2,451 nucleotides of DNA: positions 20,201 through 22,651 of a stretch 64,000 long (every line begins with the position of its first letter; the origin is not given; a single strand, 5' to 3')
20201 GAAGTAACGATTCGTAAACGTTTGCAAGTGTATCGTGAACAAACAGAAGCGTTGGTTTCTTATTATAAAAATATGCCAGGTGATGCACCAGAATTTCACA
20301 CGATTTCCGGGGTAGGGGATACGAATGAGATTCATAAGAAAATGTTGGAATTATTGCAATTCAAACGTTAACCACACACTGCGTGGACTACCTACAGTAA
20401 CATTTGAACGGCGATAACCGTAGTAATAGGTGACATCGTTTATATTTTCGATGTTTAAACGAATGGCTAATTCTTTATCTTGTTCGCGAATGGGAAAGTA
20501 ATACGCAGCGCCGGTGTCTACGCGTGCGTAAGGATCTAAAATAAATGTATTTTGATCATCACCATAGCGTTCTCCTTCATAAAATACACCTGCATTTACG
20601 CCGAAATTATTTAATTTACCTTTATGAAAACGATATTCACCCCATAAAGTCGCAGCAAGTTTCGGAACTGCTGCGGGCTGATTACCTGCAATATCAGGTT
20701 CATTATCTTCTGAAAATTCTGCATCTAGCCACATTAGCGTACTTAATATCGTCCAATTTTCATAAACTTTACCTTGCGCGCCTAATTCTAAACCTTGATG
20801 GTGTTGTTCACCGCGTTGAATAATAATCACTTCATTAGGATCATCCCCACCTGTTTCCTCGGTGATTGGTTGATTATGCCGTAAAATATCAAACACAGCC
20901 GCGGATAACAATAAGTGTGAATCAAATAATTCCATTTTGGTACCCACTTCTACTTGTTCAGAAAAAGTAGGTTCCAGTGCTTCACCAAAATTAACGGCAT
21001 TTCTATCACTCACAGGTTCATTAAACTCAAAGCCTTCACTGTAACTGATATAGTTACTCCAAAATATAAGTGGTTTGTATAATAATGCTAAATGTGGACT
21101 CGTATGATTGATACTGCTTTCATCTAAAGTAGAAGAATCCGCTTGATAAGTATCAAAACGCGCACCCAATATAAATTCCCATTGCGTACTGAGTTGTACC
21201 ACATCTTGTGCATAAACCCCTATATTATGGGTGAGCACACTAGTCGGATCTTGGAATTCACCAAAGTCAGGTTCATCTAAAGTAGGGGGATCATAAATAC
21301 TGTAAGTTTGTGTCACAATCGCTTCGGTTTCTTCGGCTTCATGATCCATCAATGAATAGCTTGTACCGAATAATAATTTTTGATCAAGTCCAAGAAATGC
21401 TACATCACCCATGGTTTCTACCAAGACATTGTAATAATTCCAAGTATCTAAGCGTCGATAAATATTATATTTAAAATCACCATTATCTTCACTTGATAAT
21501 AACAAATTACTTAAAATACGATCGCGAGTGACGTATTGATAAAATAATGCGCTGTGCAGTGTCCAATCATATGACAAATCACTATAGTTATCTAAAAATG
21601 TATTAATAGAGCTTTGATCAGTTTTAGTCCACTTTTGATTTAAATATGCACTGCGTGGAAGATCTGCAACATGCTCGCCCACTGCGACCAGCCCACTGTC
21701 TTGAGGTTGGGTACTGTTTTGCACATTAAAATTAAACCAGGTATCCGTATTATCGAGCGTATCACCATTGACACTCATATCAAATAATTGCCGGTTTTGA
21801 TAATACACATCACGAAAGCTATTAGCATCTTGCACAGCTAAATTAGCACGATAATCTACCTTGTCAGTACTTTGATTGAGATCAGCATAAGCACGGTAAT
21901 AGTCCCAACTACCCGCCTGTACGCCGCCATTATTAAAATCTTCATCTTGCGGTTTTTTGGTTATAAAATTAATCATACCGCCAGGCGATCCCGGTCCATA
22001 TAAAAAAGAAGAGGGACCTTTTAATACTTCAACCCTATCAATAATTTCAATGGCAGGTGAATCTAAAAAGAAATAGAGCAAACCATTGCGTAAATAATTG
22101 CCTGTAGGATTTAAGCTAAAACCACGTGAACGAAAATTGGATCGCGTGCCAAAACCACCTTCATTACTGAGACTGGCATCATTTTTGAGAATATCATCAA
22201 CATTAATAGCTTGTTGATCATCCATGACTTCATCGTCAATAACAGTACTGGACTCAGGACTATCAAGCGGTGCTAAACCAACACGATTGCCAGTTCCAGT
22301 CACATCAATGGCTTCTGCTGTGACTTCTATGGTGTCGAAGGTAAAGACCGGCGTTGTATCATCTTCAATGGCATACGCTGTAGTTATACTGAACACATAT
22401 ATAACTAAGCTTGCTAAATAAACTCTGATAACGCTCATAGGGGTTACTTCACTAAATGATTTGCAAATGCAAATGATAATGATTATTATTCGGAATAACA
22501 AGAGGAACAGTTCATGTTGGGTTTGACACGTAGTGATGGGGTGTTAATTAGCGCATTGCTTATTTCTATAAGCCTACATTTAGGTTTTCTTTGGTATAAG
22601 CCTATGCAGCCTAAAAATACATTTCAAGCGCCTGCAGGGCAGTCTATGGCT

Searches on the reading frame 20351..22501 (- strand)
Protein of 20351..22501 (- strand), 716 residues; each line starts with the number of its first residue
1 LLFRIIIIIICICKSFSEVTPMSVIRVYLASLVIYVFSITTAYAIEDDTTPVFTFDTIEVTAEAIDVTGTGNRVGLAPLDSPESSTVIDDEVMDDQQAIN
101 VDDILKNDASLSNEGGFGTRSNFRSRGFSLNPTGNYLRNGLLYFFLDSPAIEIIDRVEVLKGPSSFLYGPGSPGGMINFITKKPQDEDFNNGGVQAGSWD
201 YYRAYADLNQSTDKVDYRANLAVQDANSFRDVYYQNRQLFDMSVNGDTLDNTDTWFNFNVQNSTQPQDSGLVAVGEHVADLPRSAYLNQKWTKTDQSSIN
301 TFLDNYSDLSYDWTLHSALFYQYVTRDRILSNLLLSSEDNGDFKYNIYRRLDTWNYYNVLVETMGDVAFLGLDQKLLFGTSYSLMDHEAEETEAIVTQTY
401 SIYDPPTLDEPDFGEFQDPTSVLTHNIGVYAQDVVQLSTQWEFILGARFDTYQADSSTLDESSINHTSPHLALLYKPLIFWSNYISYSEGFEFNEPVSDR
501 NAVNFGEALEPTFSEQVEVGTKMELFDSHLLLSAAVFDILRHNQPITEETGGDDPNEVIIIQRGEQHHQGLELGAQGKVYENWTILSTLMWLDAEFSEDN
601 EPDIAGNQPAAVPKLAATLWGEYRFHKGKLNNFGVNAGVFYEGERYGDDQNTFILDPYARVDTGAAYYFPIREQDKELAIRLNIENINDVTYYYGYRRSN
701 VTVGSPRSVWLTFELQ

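Call 56: search_protein_families(library=ncbifam, proteins=[window:20351-22501:-], max_evalue=0.00001)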
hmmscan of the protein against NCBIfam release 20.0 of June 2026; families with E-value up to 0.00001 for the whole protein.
window:20351-22501:- (716 aa): 22 families
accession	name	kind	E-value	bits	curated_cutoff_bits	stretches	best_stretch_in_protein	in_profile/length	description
TIGR01783.1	TonB-siderophor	subfamily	5.1e-95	319.5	223.5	1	80-714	1-646/649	TonB-dependent siderophore receptor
NF010651.0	PRK14050.1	equivalog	1.1e-47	162.6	884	1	68-700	66-712/730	TonB-dependent siderophore receptor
NF010650.0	PRK14049.1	equivalog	2.6e-46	158.1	904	2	372-689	381-702/729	ferrioxamine B receptor precursor protein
NF007465.0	PRK10044.1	equivalog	8.9e-45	153.1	803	1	80-693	78-701/726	ferrichrome porin FhuA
NF007447.0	PRK10003.1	equivalog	3.9e-40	137.9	666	1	63-713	61-723/727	ferric-rhodotorulic acid/ferric-coprogen receptor FhuE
NF049960.1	siderphRecptFauA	equivalog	7.3e-36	123.9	900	1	47-713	46-723/727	TonB-dependent alcaligin siderophore receptor FauA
NF047944.1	FoxamRcptFoxA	equivalog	3.1e-33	115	1300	2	372-692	361-671/697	ferrioxamine B receptor FoxA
NF007349.0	PRK09840.1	equivalog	2.1e-32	112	686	2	30-275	19-270/760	catecholate siderophore receptor Fiu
TIGR01785.1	TonB-hemin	subfamily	5.8e-21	74.6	316.85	1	64-694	3-656/677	TonB-dependent heme/hemoglobin receptor family protein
NF041535.1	TonB_rec_PqqU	equivalog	1.8e-20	72.8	1200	2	423-692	368-643/676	TonB-dependent receptor PqqU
TIGR01786.1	TonB-hemlactrns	subfamily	4.5e-20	71.6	323.75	1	78-693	18-687/719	TonB-dependent hemoglobin/transferrin/lactoferrin family receptor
TIGR01779.1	TonB-B12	equivalog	8.4e-17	60.9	599.7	1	83-218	47-191/614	TonB-dependent vitamin B12 receptor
NF010048.1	PRK13524.1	subfamily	1.3e-10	40.4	493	1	152-230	146-219/744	FepA family TonB-dependent siderophore receptor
NF050067.1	TonBEntbctnRecCfrA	equivalog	1.1e-09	37.2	1200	1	149-187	125-163/698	TonB-dependent ferric enterobactin receptor CfrA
NF010010.0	PRK13483.1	equivalog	1.1e-08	33.6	927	1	149-187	130-168/660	ligand-gated channel protein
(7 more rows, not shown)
